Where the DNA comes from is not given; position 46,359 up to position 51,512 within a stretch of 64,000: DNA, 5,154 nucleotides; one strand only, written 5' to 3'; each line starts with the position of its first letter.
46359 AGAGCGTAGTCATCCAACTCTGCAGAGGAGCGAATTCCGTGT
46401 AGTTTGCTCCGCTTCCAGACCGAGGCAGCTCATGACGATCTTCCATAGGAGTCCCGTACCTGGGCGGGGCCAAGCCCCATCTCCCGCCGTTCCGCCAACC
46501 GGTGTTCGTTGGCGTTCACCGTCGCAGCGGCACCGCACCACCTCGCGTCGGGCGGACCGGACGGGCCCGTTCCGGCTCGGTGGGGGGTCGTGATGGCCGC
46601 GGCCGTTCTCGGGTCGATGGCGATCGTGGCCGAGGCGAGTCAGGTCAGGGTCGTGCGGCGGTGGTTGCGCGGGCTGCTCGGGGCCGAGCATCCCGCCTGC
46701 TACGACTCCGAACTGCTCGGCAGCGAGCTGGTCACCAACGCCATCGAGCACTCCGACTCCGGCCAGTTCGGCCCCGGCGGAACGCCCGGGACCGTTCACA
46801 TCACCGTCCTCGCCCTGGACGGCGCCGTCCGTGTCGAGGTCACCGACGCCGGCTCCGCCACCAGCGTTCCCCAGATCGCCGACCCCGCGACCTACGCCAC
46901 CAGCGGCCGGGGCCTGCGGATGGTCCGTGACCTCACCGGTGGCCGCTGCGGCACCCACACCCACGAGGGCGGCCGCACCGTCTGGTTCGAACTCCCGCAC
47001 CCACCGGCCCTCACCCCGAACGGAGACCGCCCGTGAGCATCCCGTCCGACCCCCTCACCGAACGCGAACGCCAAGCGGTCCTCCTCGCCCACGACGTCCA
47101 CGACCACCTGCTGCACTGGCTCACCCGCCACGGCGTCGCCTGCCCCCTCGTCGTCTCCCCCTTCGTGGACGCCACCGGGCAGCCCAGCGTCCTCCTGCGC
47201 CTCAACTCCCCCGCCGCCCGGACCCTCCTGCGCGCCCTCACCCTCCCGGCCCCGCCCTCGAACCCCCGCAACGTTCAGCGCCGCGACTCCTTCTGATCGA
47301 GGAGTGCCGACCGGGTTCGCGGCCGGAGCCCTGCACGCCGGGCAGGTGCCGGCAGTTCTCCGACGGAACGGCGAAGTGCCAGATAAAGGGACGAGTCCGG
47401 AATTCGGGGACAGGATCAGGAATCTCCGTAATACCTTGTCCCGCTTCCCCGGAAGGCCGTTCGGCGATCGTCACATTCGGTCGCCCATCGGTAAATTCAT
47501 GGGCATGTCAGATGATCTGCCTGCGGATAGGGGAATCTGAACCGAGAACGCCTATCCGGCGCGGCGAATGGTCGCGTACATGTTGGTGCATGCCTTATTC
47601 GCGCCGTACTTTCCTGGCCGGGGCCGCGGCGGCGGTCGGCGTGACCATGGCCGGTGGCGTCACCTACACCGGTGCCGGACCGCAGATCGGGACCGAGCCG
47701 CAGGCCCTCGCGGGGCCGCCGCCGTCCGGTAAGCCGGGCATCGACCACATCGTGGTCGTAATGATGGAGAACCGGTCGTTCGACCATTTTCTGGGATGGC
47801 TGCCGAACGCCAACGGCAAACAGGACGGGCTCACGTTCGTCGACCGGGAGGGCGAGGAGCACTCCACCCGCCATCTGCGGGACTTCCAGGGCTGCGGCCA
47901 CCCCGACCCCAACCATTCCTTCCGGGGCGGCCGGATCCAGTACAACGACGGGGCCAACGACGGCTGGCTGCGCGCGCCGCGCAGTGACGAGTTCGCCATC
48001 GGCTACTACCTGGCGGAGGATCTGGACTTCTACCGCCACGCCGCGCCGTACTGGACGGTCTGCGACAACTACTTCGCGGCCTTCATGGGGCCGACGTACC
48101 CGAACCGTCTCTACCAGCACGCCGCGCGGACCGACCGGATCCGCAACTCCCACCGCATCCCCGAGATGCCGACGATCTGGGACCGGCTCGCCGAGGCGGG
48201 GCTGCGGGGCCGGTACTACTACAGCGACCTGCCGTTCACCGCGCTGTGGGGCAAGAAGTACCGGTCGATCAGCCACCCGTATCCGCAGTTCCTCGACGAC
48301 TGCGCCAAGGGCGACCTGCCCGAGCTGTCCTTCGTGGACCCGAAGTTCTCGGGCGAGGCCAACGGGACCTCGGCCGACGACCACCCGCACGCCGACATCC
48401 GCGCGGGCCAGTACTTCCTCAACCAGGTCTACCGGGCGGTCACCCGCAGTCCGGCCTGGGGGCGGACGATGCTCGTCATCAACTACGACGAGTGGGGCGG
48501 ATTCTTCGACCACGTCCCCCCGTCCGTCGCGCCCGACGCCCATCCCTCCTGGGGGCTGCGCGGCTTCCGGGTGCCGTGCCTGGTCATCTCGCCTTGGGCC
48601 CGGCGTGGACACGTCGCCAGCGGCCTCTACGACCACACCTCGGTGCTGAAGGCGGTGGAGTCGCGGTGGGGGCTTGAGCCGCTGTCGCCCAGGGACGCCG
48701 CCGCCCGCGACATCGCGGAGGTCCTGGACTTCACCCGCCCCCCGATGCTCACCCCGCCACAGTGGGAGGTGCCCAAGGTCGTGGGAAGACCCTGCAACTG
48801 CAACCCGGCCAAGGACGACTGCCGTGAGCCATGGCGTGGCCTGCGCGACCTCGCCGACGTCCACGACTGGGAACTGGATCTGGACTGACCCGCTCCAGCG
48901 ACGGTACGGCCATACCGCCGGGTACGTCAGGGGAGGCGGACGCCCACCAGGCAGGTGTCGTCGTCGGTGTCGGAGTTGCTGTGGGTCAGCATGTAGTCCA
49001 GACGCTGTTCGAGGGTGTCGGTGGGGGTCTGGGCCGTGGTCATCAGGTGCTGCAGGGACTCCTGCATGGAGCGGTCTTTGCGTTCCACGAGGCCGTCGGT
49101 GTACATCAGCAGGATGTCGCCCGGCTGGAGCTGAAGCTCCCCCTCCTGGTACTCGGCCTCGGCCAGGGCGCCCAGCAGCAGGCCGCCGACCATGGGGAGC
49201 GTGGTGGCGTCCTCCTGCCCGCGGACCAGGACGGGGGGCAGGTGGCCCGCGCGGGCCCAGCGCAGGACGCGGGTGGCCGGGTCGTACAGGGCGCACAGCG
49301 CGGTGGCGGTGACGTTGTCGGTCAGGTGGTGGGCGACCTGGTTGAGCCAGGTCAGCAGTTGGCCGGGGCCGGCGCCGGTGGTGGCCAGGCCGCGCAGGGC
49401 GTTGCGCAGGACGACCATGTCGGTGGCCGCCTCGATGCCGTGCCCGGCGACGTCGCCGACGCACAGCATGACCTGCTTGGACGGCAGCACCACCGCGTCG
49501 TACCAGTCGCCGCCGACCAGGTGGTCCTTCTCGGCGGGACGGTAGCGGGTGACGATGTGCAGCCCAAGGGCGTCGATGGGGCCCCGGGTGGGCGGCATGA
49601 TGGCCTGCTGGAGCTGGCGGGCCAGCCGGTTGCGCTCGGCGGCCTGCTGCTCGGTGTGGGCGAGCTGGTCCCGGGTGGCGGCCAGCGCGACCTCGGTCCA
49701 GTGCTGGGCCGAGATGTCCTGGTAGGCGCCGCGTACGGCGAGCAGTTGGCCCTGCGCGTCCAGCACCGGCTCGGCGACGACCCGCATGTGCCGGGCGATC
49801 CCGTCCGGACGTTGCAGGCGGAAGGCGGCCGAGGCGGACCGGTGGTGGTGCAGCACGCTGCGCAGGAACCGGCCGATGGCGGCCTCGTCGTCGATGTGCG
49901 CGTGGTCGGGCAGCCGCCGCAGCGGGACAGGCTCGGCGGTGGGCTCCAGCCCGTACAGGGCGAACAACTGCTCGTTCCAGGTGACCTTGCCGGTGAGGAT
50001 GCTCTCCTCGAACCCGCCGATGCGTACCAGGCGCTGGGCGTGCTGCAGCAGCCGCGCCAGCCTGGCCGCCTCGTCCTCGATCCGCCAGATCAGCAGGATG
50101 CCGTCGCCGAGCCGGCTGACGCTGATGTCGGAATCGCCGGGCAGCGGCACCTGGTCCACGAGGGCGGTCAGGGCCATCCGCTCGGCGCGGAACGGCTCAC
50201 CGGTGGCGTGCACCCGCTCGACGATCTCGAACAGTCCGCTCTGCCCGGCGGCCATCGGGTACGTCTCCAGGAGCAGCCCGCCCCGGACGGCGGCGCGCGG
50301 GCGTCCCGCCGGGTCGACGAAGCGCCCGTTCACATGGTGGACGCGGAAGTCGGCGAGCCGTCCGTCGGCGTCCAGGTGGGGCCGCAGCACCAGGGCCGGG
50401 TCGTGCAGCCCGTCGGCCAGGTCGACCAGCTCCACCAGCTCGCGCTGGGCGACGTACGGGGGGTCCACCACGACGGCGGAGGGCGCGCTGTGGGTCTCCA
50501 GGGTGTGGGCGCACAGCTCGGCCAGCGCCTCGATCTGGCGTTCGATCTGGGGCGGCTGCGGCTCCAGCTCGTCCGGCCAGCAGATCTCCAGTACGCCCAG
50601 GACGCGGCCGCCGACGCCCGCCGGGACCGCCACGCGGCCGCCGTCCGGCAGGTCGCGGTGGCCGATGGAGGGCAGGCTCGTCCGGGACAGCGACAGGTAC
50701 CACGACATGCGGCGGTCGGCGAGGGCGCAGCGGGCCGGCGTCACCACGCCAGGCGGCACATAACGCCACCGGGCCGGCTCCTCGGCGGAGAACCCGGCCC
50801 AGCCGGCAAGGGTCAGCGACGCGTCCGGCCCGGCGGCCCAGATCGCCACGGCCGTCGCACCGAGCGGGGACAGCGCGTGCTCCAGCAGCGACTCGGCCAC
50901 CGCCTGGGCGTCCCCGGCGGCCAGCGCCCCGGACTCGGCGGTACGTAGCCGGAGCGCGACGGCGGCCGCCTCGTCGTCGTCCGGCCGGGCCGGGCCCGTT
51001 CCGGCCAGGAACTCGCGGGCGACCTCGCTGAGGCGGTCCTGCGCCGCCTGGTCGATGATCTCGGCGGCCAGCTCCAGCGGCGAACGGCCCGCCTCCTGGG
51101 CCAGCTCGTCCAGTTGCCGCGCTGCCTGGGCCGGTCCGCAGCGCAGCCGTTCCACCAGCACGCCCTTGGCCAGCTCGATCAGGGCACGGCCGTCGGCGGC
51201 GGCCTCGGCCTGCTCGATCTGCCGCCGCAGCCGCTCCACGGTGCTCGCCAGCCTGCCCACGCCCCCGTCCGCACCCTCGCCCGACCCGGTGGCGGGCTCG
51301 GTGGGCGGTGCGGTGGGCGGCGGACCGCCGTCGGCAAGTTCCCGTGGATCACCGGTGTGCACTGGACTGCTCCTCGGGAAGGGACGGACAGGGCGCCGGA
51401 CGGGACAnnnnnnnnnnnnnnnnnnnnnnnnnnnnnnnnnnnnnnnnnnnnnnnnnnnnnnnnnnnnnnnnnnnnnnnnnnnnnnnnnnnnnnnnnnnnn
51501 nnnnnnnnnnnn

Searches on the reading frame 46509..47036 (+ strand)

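Call 11: search_protein_families(library=pfam, proteins=[window:46509-47036:+], max_evalue=0.01)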
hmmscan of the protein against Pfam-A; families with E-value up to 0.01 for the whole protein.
window:46509-47036:+ (175 aa): 2 families
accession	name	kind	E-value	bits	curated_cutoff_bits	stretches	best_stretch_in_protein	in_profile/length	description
PF13581.12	HATPase_c_2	-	9.5e-11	42.2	27.4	1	41-159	3-124/127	Histidine kinase-like ATPase domain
PF02518.31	HATPase_c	-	2e-08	35.1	26.4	1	72-165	11-110/111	Histidine kinase-, DNA gyrase B-, and HSP90-like ATPase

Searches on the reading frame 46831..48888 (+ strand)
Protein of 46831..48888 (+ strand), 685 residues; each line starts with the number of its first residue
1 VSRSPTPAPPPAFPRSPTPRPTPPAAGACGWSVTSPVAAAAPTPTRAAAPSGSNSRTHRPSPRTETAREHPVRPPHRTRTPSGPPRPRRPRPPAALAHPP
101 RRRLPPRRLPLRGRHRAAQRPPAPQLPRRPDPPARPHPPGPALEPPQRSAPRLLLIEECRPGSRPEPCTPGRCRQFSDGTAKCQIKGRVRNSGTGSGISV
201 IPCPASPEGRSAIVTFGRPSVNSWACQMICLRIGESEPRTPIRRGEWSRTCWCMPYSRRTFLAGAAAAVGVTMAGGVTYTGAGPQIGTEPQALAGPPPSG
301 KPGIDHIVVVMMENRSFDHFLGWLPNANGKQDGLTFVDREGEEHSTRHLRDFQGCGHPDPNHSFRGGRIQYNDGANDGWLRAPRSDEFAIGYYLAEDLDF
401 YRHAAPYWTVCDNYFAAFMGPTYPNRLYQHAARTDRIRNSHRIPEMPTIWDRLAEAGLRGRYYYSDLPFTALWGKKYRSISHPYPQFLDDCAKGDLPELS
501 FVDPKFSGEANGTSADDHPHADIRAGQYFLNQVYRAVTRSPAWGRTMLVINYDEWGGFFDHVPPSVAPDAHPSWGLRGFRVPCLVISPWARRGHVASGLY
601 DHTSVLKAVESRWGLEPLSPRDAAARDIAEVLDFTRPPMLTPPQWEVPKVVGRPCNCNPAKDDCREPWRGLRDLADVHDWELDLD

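Call 11: search_protein_families(library=pfam, proteins=[window:46831-48888:+], max_evalue=0.01)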
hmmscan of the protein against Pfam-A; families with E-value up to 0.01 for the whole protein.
window:46831-48888:+ (685 aa): 2 families
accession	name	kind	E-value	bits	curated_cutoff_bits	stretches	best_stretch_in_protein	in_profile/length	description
PF04185.19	Phosphoesterase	-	3.4e-71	240.7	23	1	304-615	1-355/356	Phosphoesterase family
PF10518.14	TAT_signal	-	0.0096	16.3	22.7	1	256-275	2-21/21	TAT (twin-arginine translocation) pathway signal sequence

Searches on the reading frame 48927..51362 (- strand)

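Call 11: search_protein_families(library=pfam, proteins=[window:48927-51362:-], max_evalue=0.01)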
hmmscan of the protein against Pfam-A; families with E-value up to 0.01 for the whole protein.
window:48927-51362:- (811 aa): 5 families
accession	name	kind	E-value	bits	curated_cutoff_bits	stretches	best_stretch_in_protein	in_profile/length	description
PF07228.17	SpoIIE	-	1.9e-49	168.7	25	1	628-810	2-191/192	Stage II sporulation protein E (SpoIIE)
PF03861.19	ANTAR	-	2.1e-13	50.2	27.3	1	50-103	1-54/54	ANTAR domain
PF13185.12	GAF_2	-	7.5e-06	26.6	28.6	1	151-289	3-136/136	GAF domain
PF08447.18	PAS_3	-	2.1e-05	25.1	25.6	1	460-545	2-87/89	PAS fold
PF08448.16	PAS_4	-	0.0017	19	23.1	0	492-554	48-109/110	PAS fold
